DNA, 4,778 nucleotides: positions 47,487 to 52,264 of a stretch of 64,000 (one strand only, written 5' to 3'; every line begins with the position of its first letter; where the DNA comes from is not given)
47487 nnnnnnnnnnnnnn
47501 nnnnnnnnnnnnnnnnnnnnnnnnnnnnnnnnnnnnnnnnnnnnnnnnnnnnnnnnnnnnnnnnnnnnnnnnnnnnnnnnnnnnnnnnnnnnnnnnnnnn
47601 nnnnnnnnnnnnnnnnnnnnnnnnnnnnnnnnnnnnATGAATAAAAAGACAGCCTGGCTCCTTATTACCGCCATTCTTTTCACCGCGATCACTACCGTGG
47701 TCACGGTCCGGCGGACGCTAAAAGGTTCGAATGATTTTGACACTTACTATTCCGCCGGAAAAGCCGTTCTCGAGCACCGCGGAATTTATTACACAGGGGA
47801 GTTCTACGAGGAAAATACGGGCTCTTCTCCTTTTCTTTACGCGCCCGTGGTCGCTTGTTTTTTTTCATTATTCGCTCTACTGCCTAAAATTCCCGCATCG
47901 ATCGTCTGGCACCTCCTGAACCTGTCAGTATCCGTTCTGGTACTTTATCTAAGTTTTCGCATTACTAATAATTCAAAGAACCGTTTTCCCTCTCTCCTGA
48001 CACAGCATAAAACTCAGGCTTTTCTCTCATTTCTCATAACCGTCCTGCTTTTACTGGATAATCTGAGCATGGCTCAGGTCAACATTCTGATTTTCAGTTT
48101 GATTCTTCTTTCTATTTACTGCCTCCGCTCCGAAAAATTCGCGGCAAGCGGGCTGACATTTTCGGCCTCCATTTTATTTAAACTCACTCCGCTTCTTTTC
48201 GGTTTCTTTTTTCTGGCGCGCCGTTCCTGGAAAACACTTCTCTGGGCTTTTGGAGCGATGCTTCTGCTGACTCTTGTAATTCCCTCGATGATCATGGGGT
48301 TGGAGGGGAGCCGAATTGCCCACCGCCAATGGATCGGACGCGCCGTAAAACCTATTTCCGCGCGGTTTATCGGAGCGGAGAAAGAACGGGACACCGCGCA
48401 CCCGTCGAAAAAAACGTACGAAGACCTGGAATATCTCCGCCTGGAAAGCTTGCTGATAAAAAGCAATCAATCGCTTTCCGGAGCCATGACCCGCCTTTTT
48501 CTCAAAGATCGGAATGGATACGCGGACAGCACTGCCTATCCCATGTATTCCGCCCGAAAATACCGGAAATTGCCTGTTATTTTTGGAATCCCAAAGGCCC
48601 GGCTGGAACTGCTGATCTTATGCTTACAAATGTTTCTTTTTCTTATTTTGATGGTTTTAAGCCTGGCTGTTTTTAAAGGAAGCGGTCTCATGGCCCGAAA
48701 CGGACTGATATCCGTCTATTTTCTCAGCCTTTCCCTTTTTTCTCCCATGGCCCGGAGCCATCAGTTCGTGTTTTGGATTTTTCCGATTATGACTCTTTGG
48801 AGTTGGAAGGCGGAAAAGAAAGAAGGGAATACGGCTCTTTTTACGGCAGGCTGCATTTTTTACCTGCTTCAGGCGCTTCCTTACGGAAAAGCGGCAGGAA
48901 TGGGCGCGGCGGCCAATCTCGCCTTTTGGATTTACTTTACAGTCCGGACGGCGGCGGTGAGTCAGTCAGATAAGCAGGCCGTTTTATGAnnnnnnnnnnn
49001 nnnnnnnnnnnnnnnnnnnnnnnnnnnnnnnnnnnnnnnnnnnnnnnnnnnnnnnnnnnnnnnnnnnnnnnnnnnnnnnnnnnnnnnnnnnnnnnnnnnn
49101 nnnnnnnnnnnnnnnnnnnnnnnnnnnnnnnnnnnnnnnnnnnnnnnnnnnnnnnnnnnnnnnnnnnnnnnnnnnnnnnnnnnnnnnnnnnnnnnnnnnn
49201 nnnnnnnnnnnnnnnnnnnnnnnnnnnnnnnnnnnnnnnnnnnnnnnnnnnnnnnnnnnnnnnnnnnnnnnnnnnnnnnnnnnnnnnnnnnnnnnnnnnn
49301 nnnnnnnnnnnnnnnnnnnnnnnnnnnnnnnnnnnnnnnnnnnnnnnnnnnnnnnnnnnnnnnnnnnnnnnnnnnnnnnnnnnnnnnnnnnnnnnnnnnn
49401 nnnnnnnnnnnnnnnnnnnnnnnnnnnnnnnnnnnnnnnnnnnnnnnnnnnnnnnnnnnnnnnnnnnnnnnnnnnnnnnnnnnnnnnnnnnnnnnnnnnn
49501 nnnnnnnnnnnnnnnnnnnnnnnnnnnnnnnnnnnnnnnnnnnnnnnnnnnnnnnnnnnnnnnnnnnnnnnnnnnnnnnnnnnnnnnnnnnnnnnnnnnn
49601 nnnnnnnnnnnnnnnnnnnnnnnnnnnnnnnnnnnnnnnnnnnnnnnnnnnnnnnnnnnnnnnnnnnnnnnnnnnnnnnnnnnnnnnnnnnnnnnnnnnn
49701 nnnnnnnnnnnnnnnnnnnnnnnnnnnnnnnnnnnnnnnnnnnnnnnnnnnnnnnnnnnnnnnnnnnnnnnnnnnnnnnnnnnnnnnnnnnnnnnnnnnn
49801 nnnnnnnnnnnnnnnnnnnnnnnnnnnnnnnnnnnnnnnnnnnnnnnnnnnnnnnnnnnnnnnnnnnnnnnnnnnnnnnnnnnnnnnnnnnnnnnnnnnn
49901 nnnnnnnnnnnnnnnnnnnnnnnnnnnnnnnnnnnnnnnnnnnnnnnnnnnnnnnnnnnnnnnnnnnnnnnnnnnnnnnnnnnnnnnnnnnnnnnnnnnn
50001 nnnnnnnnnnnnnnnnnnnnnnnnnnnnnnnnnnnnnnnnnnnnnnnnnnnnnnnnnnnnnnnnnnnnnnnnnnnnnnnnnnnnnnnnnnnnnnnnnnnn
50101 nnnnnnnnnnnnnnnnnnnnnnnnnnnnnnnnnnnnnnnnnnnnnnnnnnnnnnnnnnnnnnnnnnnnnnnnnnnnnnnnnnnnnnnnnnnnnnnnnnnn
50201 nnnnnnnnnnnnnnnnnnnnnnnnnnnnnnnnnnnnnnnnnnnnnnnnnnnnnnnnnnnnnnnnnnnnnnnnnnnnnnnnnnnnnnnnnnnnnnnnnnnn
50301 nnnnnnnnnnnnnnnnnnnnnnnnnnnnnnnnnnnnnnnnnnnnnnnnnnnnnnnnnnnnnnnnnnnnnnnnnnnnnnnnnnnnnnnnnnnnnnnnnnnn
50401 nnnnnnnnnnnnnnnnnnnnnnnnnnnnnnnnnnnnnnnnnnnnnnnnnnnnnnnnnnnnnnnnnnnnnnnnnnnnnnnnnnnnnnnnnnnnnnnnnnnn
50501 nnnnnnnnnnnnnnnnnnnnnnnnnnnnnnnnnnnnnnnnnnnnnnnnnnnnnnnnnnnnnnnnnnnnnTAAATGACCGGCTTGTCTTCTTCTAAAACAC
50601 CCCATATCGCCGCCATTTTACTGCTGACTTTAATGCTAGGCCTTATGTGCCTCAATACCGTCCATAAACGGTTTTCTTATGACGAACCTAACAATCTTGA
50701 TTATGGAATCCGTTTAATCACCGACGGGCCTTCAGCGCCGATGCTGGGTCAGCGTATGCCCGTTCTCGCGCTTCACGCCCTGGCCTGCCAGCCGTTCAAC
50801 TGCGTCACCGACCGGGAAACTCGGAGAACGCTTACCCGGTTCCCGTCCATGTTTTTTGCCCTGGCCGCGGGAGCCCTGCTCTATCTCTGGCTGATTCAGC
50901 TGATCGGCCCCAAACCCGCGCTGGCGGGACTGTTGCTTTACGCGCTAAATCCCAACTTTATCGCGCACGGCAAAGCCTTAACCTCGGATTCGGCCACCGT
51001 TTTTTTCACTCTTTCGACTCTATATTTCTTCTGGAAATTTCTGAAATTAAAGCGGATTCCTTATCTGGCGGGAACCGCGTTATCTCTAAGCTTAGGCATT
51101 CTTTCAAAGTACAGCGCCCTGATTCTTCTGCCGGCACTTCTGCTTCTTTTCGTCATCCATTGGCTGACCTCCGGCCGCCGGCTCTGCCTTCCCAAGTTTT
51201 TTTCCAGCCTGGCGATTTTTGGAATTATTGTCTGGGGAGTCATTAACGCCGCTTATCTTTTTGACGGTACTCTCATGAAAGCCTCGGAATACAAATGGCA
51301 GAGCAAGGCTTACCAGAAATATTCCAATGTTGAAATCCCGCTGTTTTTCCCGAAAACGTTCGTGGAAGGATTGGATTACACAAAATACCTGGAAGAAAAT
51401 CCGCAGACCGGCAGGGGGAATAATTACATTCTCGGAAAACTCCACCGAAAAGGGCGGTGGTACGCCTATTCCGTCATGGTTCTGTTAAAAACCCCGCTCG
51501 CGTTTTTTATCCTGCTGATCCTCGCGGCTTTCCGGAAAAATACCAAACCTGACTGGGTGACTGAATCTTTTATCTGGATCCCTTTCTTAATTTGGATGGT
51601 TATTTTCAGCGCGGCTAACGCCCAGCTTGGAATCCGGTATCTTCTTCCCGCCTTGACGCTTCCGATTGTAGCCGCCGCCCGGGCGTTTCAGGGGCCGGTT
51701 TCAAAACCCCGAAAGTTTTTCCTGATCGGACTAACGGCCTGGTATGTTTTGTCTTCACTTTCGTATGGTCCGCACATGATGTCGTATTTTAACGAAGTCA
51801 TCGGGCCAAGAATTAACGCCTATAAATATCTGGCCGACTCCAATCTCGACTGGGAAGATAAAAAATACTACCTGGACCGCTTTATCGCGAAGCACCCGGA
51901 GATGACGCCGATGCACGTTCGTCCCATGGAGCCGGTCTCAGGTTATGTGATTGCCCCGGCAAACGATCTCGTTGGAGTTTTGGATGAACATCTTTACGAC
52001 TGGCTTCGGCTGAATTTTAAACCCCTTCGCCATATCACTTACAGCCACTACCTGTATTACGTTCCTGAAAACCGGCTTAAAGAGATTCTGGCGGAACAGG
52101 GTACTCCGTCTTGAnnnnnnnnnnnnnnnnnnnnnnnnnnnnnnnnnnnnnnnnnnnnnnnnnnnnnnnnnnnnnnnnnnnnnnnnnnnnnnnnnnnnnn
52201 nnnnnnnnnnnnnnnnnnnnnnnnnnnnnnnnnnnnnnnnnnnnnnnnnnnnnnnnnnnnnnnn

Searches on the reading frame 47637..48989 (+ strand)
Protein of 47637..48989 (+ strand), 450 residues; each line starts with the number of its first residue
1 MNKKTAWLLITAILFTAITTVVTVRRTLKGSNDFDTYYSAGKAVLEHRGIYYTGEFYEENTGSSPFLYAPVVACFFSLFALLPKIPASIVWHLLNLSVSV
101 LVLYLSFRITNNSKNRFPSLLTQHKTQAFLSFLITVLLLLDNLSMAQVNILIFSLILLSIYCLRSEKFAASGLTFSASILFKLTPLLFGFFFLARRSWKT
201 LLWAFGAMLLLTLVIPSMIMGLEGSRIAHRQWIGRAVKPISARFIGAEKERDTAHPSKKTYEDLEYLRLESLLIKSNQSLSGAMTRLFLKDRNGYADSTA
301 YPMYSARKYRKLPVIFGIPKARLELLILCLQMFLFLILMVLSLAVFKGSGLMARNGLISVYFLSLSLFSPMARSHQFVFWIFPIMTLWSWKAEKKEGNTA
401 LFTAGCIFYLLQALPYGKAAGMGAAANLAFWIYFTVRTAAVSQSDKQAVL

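Call 13: search_protein_families(library=pfam, proteins=[window:47637-48989:+], max_evalue=0.001)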
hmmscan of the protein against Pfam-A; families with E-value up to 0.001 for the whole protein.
window:47637-48989:+ (450 aa): 1 family
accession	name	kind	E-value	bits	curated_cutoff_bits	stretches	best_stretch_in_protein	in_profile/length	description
PF09594.16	GT87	-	5.3e-25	89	25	1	66-226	1-149/237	Glycosyltransferase family 87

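Call 51: search_protein_families(library=ncbifam, proteins=[window:47637-48989:+], max_evalue=0.001)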
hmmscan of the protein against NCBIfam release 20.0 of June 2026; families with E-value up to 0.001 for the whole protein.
window:47637-48989:+ (450 aa): 1 family
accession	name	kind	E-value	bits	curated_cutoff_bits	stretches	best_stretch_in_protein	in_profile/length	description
NF009915.0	PRK13375.1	equivalog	2.7e-14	52.6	413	1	5-227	35-245/425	mannosyltransferase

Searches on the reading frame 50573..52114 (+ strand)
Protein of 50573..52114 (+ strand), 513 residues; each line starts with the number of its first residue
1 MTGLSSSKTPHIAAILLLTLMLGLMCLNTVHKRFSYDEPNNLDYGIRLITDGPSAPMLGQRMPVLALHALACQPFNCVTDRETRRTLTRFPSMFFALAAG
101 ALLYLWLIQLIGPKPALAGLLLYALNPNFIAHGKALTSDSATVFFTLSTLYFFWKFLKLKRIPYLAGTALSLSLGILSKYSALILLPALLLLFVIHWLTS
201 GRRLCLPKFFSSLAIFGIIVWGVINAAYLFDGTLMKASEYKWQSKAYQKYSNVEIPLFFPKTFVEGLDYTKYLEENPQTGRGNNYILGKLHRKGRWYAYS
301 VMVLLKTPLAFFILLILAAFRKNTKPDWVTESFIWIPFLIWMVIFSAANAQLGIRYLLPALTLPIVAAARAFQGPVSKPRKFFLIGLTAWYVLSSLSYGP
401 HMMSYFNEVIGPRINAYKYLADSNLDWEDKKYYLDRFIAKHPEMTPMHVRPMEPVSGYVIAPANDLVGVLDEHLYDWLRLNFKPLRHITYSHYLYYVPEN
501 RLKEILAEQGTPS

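Call 13: search_protein_families(library=pfam, proteins=[window:50573-52114:+], max_evalue=0.001)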
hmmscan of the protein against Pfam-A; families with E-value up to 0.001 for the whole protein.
window:50573-52114:+ (513 aa): 2 families
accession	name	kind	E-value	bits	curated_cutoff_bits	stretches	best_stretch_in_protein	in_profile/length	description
PF13231.12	PMT_2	-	3.3e-14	53.9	26.1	1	88-220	24-154/160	Dolichyl-phosphate-mannose-protein mannosyltransferase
PF02366.24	PMT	-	9.5e-09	35.6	22.7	1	88-220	85-229/245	Dolichyl-phosphate-mannose-protein mannosyltransferase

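Call 51: search_protein_families(library=ncbifam, proteins=[window:50573-52114:+], max_evalue=0.001)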
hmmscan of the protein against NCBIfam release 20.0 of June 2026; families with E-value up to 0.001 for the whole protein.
window:50573-52114:+ (513 aa): 1 family
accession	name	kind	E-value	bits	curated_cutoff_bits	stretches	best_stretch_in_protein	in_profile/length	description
TIGR03663.1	TIGR03663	subfamily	1.9e-05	23.9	126.25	1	86-197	71-183/435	flippase activity-associated protein Agl23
